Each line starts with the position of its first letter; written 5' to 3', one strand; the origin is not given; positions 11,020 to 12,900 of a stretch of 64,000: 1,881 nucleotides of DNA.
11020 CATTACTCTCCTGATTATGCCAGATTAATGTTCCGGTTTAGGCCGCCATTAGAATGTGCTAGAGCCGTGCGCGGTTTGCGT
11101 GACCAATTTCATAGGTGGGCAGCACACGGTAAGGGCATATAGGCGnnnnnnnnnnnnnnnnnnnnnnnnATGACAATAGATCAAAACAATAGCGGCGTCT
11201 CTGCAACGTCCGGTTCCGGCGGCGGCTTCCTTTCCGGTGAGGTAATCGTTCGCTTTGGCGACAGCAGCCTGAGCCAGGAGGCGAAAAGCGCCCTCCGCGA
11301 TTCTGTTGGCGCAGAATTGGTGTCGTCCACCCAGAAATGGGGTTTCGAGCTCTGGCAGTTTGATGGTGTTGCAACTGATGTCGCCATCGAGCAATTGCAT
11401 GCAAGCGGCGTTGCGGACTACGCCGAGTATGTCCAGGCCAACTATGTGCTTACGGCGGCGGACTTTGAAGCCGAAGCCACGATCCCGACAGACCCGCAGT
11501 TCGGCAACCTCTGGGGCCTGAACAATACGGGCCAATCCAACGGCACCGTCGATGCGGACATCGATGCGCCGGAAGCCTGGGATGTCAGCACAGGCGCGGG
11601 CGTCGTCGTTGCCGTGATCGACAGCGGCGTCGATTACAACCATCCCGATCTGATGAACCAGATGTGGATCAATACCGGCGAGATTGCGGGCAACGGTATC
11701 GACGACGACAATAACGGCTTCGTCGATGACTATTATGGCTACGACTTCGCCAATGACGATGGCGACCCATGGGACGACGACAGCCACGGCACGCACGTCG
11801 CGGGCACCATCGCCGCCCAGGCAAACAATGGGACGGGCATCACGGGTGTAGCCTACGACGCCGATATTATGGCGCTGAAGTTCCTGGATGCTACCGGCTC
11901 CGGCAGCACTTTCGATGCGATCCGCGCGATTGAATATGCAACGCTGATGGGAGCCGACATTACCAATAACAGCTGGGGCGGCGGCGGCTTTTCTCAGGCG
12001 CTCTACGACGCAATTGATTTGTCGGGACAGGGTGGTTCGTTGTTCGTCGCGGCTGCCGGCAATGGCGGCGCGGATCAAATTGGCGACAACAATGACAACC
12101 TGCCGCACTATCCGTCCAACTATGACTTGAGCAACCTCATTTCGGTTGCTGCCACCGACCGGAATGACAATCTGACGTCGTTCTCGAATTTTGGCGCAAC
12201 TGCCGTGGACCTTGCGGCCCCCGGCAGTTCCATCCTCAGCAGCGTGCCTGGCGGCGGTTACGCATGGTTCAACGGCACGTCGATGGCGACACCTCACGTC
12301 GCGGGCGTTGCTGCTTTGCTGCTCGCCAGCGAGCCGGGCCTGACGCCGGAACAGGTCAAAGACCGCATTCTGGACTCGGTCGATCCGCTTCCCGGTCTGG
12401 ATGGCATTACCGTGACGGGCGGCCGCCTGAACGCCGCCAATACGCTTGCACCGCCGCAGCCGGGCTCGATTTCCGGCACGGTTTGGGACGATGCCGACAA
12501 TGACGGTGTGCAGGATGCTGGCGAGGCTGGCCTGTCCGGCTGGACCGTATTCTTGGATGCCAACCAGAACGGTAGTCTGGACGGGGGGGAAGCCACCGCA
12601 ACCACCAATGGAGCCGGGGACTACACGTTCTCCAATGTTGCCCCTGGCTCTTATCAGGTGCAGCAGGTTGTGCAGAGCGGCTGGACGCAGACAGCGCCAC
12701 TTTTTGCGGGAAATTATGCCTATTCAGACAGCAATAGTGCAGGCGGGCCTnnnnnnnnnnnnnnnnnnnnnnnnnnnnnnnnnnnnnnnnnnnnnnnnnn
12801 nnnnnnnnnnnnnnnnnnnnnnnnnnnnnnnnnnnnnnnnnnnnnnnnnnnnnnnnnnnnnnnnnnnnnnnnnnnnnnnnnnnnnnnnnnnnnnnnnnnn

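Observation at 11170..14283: Signal-peptide-less subtilase with RTX nonapeptides and an internally duplicated 150-aa C-terminal module: probable T1SS-secreted protease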

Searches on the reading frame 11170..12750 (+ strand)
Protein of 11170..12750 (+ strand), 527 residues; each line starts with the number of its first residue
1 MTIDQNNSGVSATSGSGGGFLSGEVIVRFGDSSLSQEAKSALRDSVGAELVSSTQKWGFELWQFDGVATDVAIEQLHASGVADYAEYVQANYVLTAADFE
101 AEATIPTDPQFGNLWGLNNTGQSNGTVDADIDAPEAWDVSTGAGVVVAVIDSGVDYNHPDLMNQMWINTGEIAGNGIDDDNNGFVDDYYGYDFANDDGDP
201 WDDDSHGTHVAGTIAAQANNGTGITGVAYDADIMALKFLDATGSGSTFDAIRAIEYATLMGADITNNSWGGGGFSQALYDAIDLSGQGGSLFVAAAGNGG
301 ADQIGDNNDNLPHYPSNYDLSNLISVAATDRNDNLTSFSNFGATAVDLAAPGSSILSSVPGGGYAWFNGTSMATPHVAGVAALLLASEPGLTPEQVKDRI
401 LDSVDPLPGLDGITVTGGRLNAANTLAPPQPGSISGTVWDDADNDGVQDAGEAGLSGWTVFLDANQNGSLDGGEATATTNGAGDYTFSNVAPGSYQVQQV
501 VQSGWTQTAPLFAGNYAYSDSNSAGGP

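Call 71: search_solved_structures(query=window:11170-12750:+, max_evalue=1e-30, show_alignments=1)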
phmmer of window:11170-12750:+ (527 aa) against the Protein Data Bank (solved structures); distinct sequences matched with E-value up to 1e-30: 62 (the best 60 are shown).
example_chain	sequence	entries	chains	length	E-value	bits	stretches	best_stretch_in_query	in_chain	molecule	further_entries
3vv3_A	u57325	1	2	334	4.2e-108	365.9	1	105-432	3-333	Deseasin MCP-01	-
4lvn_A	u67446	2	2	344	5.8e-49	170.7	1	146-419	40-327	Subtilisin-like serine protease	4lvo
8pol_A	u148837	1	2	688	2.6e-48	168.6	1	147-419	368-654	Subtilisin-like protease 1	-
1thm_A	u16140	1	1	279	6.2e-48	167.3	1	190-423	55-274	THERMITASE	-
4tr2_A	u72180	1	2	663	9.8e-48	166.7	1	146-420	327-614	Subtilisin-like 1 serine protease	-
1dbi_A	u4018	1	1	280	1.1e-47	166.5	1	135-425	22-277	AK.1 SERINE PROTEASE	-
1tec_E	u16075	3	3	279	2.1e-47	165.6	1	190-423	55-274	THERMITASE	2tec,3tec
8coy_A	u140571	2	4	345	4.5e-47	164.5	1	146-420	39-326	subtilisin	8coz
8cp0_A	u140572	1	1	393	5.7e-47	164.2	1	146-420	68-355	subtilisin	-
8qke_A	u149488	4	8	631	1.9e-46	162.4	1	146-420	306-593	subtilisin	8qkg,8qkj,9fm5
5gl8_A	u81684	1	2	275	1.1e-42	150.1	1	190-402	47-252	Subtilisin NAT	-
3vyv_A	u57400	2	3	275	1.9e-42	149.3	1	190-402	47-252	Subtilisin NAT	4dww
6pak_A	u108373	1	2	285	2.5e-42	148.8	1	190-402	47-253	Subtilisin E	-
6o44_A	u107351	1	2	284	3.7e-42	148.3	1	190-402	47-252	Nattokinase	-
1mee_A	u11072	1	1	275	7.6e-42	147.2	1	190-402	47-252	MESENTERICOPEPTIDASE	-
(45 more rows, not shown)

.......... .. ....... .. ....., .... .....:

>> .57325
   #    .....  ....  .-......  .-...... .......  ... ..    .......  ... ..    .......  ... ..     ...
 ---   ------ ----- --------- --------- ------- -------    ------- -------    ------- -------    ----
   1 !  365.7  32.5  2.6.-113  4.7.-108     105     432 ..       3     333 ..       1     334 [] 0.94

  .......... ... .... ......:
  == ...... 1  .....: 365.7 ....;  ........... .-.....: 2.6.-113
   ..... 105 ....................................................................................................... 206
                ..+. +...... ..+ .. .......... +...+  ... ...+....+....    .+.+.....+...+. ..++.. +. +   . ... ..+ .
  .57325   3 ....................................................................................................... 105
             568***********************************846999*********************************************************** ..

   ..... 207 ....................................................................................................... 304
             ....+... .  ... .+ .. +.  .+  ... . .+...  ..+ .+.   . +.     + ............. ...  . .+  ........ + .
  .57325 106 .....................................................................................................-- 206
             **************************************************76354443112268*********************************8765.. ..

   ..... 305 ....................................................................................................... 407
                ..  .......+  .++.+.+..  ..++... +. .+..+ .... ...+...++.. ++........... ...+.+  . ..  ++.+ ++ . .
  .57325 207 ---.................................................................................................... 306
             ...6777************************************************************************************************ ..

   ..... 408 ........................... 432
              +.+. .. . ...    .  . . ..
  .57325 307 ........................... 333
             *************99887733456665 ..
